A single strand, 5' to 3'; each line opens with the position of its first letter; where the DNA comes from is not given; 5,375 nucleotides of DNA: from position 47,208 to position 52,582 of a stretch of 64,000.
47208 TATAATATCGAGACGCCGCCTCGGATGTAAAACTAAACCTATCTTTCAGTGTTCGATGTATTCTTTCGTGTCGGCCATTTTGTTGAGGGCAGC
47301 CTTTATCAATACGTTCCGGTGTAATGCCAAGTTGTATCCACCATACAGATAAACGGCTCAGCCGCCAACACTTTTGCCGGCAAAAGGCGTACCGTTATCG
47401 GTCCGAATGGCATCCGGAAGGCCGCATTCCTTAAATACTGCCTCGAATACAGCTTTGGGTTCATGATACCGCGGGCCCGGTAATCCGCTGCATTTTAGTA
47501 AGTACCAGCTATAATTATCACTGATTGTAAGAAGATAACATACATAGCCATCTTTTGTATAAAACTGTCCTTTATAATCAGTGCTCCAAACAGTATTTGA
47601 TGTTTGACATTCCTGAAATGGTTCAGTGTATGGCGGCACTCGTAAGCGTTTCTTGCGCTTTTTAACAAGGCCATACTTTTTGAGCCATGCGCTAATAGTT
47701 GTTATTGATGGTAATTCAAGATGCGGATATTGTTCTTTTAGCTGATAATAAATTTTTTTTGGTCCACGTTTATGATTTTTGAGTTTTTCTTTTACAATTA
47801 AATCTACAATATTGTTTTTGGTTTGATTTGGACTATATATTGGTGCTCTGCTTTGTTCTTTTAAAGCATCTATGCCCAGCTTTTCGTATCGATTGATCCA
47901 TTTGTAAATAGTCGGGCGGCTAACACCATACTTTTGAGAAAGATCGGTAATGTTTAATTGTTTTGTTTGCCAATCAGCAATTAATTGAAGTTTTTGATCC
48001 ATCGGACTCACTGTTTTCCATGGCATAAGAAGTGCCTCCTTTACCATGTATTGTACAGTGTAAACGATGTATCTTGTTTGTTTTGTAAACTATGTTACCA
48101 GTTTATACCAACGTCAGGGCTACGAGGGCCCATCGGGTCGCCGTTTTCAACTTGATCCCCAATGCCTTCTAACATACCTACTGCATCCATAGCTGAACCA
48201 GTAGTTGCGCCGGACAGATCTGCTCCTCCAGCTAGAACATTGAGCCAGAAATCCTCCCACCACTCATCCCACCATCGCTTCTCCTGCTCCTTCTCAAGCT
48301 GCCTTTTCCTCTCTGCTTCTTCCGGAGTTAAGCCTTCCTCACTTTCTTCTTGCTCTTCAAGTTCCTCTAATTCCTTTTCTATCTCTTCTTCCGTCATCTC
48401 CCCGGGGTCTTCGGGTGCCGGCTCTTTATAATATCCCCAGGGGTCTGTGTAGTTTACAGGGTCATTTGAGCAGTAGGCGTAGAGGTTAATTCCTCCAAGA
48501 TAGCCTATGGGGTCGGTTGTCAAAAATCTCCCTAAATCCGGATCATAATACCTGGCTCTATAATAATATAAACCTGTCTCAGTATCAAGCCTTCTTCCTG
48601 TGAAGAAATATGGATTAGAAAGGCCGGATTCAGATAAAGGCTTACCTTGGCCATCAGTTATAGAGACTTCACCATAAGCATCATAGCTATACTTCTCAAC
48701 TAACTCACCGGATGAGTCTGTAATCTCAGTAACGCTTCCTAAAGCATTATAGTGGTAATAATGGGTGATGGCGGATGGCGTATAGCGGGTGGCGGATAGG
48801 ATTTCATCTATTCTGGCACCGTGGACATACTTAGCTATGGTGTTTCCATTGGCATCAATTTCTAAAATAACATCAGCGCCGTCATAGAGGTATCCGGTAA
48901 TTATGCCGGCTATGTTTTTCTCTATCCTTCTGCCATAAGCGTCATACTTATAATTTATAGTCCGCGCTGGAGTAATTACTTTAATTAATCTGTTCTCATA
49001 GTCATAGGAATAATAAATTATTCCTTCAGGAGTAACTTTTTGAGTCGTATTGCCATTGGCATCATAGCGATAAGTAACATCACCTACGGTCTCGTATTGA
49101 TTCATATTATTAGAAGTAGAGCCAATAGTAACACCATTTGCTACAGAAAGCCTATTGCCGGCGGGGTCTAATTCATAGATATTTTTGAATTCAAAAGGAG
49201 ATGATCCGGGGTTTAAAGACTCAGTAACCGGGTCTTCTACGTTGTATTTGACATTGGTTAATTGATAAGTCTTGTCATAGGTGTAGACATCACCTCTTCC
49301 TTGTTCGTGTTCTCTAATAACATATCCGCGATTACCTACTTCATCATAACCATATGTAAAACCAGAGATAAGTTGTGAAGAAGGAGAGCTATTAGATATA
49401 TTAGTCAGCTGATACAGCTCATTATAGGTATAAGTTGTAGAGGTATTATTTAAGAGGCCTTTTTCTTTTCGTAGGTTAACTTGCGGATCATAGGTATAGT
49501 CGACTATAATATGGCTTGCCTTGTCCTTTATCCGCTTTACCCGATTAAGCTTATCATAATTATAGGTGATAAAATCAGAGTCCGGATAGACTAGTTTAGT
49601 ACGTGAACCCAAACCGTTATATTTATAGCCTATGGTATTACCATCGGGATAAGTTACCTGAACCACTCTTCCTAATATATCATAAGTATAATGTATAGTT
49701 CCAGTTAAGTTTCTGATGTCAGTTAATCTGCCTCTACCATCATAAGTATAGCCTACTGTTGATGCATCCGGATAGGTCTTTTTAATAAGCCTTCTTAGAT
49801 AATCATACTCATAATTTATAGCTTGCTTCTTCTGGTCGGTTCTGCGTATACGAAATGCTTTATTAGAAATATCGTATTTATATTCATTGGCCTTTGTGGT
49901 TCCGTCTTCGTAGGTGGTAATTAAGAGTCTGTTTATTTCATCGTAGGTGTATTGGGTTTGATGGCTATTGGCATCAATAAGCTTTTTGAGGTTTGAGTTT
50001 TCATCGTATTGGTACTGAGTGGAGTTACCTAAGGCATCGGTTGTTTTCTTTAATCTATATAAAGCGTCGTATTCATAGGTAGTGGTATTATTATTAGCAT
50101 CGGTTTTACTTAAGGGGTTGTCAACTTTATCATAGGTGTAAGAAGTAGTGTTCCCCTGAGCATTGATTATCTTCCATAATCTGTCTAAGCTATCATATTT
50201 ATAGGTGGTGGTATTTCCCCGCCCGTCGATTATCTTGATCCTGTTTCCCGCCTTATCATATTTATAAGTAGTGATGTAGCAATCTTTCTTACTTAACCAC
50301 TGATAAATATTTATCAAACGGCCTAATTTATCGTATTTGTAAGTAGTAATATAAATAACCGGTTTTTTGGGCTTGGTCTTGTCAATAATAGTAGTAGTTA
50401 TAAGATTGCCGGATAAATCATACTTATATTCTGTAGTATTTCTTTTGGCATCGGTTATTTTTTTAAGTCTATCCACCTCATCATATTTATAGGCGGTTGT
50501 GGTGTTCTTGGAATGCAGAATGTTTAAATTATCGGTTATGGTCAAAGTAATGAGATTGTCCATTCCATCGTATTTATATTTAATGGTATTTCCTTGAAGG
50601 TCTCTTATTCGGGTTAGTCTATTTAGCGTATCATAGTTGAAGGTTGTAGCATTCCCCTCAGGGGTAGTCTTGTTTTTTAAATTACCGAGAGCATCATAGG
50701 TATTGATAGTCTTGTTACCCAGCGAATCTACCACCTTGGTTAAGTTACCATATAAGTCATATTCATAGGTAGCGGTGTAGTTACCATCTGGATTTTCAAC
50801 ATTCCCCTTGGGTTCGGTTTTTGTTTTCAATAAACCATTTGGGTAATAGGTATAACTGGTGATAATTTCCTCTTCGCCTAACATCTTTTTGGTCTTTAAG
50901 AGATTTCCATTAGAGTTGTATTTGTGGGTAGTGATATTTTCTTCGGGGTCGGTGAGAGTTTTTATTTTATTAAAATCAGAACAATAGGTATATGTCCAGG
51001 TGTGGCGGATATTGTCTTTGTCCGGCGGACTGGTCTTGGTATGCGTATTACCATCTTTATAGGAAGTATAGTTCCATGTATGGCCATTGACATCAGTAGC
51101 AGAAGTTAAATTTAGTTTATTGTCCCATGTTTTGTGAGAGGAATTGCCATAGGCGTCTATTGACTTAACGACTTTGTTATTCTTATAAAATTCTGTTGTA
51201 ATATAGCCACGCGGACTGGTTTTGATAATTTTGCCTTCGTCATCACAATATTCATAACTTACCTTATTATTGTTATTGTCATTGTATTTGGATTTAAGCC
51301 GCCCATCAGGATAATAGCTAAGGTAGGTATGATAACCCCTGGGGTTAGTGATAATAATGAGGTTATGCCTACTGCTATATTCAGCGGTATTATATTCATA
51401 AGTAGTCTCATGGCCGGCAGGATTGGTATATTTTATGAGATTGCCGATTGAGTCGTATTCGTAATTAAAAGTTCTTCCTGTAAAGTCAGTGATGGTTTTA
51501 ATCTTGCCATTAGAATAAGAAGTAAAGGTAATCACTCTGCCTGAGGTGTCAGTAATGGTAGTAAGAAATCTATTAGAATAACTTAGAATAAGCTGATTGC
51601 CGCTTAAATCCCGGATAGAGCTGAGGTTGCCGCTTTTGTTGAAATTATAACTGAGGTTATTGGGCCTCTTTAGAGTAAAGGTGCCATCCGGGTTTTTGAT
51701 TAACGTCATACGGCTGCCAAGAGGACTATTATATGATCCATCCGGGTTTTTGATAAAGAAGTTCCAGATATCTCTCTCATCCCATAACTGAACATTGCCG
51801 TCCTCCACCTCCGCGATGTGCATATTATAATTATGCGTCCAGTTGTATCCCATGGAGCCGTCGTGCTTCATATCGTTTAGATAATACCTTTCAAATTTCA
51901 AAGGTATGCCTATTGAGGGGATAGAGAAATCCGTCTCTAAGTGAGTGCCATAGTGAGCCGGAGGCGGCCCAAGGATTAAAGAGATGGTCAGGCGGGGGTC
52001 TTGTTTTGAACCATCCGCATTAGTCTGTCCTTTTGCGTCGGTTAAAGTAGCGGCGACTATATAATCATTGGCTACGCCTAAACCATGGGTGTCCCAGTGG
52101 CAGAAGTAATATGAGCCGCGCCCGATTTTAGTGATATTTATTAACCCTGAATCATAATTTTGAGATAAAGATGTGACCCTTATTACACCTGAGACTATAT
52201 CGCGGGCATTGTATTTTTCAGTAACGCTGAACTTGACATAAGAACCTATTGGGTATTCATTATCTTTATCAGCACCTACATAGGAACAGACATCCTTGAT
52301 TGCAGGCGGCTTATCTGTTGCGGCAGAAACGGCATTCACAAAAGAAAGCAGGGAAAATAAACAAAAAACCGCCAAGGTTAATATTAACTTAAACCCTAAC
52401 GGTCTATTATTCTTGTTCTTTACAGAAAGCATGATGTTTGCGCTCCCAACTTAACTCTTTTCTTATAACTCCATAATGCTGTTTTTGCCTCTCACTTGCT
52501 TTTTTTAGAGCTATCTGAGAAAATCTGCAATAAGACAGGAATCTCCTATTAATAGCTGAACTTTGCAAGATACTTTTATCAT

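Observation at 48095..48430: Unrecognised RHS C-terminal tip: acidic coiled segment, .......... tryptophan cluster and glycine-zipper tail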

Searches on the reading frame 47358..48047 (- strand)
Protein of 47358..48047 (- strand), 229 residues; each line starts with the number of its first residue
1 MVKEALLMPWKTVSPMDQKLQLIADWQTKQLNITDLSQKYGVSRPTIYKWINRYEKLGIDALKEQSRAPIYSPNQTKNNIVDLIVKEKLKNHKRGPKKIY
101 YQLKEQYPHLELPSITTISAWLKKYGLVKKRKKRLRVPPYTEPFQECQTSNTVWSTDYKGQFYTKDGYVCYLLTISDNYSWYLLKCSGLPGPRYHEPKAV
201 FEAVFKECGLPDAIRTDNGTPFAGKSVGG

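Call 5: search_protein_families(library=pfam, proteins=[window:47358-48047:-], max_evalue=0.1)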
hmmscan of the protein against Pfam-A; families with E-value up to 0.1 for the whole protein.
window:47358-48047:- (229 aa): 28 families (the best 25 are shown)
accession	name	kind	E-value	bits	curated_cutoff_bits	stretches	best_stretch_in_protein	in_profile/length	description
PF13518.12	HTH_28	-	1.3e-12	48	25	1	18-69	1-51/52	Helix-turn-helix domain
PF13384.12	HTH_23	-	7.4e-10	38.8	24.6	1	18-63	6-50/50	Homeodomain-like domain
PF13551.12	HTH_29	-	9.5e-10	38.9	28.1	1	29-69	11-50/64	Winged helix-turn helix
PF13565.12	HTH_32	-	2.1e-08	35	33.7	1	46-122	1-73/73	Homeodomain-like domain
PF01710.22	HTH_Tnp_IS630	-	3.2e-06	27.6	21.3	1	32-105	20-93/119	Transposase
PF00665.32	rve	-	2.2e-05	25.1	32.6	1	150-225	4-81/102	Integrase core domain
PF13011.12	LZ_Tnp_IS481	-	4.3e-05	24.2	22.2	1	32-82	27-77/85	leucine-zipper of insertion element IS481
PF06056.18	Terminase_5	-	0.00027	21.2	20.3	1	33-63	16-46/58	Putative ATPase subunit of terminase (gpP-like)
PF01381.28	HTH_3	-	0.00047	20.6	23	1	31-68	8-47/55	Helix-turn-helix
PF08279.18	HTH_11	-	0.00068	19.9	25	1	28-68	13-44/55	HTH domain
PF01527.26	HTH_Tnp_1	-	0.0012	19.5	24.1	1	17-61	10-55/75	Transposase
PF12728.13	HTH_17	-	0.002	18.8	27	1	31-53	2-24/51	Helix-turn-helix domain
PF01978.25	TrmB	-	0.0021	18.3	25.6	1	29-61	21-53/68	Sugar-specific transcriptional regulator TrmB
PF13443.12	HTH_26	-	0.0035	18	22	1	28-62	8-43/63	Cro/C1-type HTH DNA-binding domain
PF08765.17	Mor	-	0.0035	17.8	24.9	1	24-61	67-102/107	Mor transcription activator family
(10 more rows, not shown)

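Call 6: search_protein_families(library=ncbifam, proteins=[window:47358-48047:-], max_evalue=0.1)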
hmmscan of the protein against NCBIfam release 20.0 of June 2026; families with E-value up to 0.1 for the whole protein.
window:47358-48047:- (229 aa): 13 families
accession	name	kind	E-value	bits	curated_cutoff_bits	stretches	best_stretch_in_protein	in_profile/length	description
NF033577.2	transpos_IS481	equivalog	1.1e-35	123.6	224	1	19-225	2-203/284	IS481 family transposase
NF033516.0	transpos_IS3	equivalog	4.7e-13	49.1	160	2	72-225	126-290/369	IS3 family transposase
NF033545.0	transpos_IS630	equivalog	4.1e-09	36.3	100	1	24-134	6-117/299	IS630 family transposase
NF033594.2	transpos_ISNCY_2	equivalog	8.9e-07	28.4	250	1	22-136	2-114/368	ISNCY family transposase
NF033546.1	transpos_IS21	equivalog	5.5e-05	22.8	160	1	29-139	7-110/294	IS21 family transposase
NF047595.1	IS66_ISRel24_TnpA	equivalog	0.00055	20.5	74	1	17-60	8-47/113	IS66-like element accessory protein TnpA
NF038291.1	rep_pAB02_ORF2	subfamily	0.0034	17.8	85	1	29-53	1-25/172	plasmid replication DNA-binding protein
NF001066.0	PRK00118.1-1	equivalog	0.022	15.1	147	1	17-88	22-90/110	putative DNA-binding protein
NF008273.0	PRK11050.1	equivalog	0.045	13.4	153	0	22-58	44-82/156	manganese-binding transcriptional regulator MntR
NF053606.1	Sta1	subfamily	0.052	13.7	80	0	27-59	31-63/100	Sta1 family transcriptional regulator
NF048019.1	IS256_Zn_var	equivalog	0.068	12.4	150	0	17-56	36-75/304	IS256 family transposase, variant Zn-binding type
NF011671.1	PRK15090.1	equivalog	0.08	12.2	275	0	27-61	25-59/256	DNA-binding transcriptional regulator KdgR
NF001068.0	PRK00118.1-4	equivalog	0.089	13.4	125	0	26-88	31-90/113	putative DNA-binding protein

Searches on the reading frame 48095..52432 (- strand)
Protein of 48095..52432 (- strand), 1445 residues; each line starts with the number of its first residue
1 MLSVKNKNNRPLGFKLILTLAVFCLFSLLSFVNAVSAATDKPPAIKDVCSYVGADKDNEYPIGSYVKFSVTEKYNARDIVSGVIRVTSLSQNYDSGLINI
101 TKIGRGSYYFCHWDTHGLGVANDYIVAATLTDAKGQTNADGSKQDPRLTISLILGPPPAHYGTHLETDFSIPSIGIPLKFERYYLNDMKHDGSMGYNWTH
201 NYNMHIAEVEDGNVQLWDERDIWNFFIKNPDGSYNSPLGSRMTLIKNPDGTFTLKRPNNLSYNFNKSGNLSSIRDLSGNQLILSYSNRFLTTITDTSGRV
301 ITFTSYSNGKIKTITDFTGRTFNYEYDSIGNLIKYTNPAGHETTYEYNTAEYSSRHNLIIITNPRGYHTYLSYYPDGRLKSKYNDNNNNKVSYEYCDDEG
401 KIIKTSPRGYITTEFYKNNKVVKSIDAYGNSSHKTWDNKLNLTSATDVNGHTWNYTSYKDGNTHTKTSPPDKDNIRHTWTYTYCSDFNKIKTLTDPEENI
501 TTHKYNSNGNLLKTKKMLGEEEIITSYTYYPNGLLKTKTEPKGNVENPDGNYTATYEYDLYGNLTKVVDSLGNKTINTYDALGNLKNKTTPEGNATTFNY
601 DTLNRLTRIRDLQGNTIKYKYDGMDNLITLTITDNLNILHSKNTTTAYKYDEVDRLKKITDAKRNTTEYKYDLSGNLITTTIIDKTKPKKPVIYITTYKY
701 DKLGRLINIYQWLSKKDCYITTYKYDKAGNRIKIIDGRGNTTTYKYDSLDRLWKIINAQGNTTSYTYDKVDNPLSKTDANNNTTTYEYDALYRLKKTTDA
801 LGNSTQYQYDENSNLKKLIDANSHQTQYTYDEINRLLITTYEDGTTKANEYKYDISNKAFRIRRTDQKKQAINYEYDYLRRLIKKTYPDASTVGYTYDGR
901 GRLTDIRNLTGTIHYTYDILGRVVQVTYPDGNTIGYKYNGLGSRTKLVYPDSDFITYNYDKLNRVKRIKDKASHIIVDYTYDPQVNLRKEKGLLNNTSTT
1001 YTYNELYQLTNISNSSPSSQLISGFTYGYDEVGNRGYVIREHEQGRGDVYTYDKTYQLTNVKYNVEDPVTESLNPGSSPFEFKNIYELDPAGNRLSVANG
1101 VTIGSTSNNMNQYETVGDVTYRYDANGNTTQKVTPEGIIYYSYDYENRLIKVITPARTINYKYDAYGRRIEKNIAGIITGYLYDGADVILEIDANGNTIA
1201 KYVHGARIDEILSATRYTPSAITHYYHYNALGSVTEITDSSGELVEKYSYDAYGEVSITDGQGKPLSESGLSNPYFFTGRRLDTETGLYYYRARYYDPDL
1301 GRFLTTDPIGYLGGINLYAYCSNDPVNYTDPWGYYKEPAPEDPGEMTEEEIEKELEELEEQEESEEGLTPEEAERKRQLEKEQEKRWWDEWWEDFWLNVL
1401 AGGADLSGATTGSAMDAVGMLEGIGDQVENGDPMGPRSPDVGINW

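Call 5: search_protein_families(library=pfam, proteins=[window:48095-52432:-], max_evalue=0.1)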
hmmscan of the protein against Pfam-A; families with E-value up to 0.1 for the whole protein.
window:48095-52432:- (1445 aa): 3 families
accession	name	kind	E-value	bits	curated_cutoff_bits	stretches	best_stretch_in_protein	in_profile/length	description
PF05593.20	RHS_repeat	-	7.2e-89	291.2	22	15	579-616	1-38/38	RHS Repeat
PF20148.4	DUF6531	-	1.1e-11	45.4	24.1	1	166-219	15-67/74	Domain of unknown function (DUF6531)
PF03527.20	RHS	-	0.032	14.5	27.9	1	1224-1257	2-35/38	RHS protein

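Call 6: search_protein_families(library=ncbifam, proteins=[window:48095-52432:-], max_evalue=0.1)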
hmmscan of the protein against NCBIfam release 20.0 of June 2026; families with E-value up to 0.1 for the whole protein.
window:48095-52432:- (1445 aa): 3 families
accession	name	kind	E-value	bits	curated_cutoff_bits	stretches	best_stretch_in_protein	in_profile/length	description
TIGR01643.1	YD_repeat_2x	repeat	2.4e-60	198.8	15.8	12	767-807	1-41/42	YD repeat-containing protein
NF041261.1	RHS_core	equivalog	1.5e-57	195.3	2000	5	647-923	494-758/1261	RHS element core protein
TIGR03696.1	Rhs_assc_core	domain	4.6e-26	91.1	32.5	1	1250-1333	1-75/76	RHS repeat-associated core domain-containing protein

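Call 14: find_encoding_contigs(protein=window:48095-52432:-, flank=3000, max_places=6)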
Protein window:48095-52432:- (1445 aa): 3 contigs read that carry it; 1 place shown.
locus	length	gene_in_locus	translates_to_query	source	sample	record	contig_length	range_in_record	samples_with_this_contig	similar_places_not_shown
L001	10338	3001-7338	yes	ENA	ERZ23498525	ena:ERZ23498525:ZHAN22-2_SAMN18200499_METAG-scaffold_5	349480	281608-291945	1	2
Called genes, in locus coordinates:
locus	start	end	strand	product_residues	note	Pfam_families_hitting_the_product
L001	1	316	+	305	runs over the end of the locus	PF00586:AIRS, PF02769:AIRS_C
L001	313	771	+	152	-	PF02367:TsaE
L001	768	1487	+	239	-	PF00814:TsaD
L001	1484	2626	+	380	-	PF01168:Ala_racemase_N, PF00842:Ala_racemase_C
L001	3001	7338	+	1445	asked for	PF20148:DUF6531, PF25023:TEN_YD-shell (weak), PF05593:RHS_repeat, PF25023:TEN_YD-shell (weak), PF05593:RHS_repeat, PF25023:TEN_YD-shell, PF05593:RHS_repeat (weak), PF25023:TEN_YD-shell, +1 more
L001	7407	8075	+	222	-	PF01710:HTH_Tnp_IS630 (weak), PF13384:HTH_23, PF13518:HTH_28, PF13551:HTH_29, PF13565:HTH_32, PF00665:rve (faint)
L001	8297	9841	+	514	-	-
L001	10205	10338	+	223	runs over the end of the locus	PF01797:Y1_Tnp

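Call 64: list_cluster_members(proteins=[window:48098-52432:-, P0003, P0001, L089:9329-9928:+, P0005])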
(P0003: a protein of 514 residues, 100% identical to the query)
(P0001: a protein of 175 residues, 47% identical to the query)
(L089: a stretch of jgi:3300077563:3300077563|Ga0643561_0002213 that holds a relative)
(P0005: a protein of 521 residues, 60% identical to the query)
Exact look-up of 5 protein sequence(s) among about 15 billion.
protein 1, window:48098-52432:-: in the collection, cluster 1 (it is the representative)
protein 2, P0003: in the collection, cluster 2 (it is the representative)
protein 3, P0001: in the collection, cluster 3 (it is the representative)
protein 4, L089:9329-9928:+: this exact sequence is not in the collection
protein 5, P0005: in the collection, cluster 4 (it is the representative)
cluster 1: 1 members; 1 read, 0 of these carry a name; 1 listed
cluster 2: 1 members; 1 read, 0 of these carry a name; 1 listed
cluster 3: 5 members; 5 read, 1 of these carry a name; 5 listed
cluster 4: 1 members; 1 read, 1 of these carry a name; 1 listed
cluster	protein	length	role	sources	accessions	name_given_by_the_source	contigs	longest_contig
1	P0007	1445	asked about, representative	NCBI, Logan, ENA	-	-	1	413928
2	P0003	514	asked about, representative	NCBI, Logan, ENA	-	-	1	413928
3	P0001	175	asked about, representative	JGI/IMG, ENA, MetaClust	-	\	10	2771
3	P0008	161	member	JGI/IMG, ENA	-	-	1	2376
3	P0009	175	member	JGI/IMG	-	-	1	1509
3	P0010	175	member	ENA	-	-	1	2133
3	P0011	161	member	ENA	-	-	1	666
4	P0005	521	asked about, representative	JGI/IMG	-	tetratricopeptide (TPR) repeat protein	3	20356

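Call 69: search_solved_structures(query=window:48095-52432:-, max_evalue=0.00001, show_alignments=0)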
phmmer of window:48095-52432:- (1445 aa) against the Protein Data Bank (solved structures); distinct sequences matched with E-value up to 0.00001: 26.
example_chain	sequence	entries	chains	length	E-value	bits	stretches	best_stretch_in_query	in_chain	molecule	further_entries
8h8a_A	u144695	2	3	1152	8.3e-56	192.6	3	1112-1334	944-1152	Putative Rhs-family protein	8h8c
8h8b_A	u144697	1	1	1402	2.5e-55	191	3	1112-1340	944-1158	Putative Rhs-family protein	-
8qja_A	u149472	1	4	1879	2.4e-53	184.5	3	1118-1333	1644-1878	Putative type VI secretion system YD repeat-containing Rhs element Vgr protein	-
7q97_A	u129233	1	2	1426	2.5e-53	184.4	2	1100-1338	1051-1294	Rhs family protein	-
8qjc_A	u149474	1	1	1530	2.1e-41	144.9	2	556-1005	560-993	T6SS-associated Rhs core and toxin domain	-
8uy4_A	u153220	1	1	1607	3e-41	144.4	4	1224-1334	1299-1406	Tse15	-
8qjd_A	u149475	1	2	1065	1e-40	142.7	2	556-1004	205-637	Salmonella bongori Rhs core domain (residues 360-1420)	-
8qjb_A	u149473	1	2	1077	1.3e-40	142.3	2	556-1005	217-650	T6SS-associated Rhs core domain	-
8uxt_A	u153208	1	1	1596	4.7e-40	140.4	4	1224-1333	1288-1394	Tse15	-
8cp6_B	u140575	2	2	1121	6e-37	130.2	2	549-953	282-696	Toxin protein Tse5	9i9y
7pq5_L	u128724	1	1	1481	2.1e-33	118.4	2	744-933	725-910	Tre23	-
9pt5_A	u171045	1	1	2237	3.1e-23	84.7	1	1086-1334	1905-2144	Teneurin-like protein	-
9ifo_A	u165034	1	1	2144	4.4e-23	84.2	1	1086-1333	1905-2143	Teneurin-Like Protein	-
6sup_A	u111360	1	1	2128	4.8e-12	47.6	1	1225-1333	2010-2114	TcdB2,TccC3,Cell division control protein 42 homolog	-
6h6e_F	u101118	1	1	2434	5.9e-12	47.3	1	1225-1334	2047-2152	TcdB2,TccC3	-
6suf_F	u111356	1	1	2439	5.9e-12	47.3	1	1225-1334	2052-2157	TcdB2,TccC3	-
6h6g_A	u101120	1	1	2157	2.4e-11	45.3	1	1225-1333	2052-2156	TcdB2,TccC3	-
4o9x_A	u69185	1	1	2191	2.4e-11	45.3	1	1225-1333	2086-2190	TcdB2, TccC3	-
6h6f_F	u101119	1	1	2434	6.2e-11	43.9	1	1225-1334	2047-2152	TcdB2,TccC3,TccC3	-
6sue_F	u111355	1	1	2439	6.3e-11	43.9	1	1225-1334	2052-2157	TcdB2,TccC3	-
5kis_B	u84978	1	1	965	1.8e-10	42.4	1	969-1333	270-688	RHS2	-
9c4k_Q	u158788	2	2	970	1.4e-09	39.4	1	1239-1334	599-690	Toxin subunit YenC2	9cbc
4igl_B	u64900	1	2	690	3e-09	38.4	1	1239-1333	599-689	YenC2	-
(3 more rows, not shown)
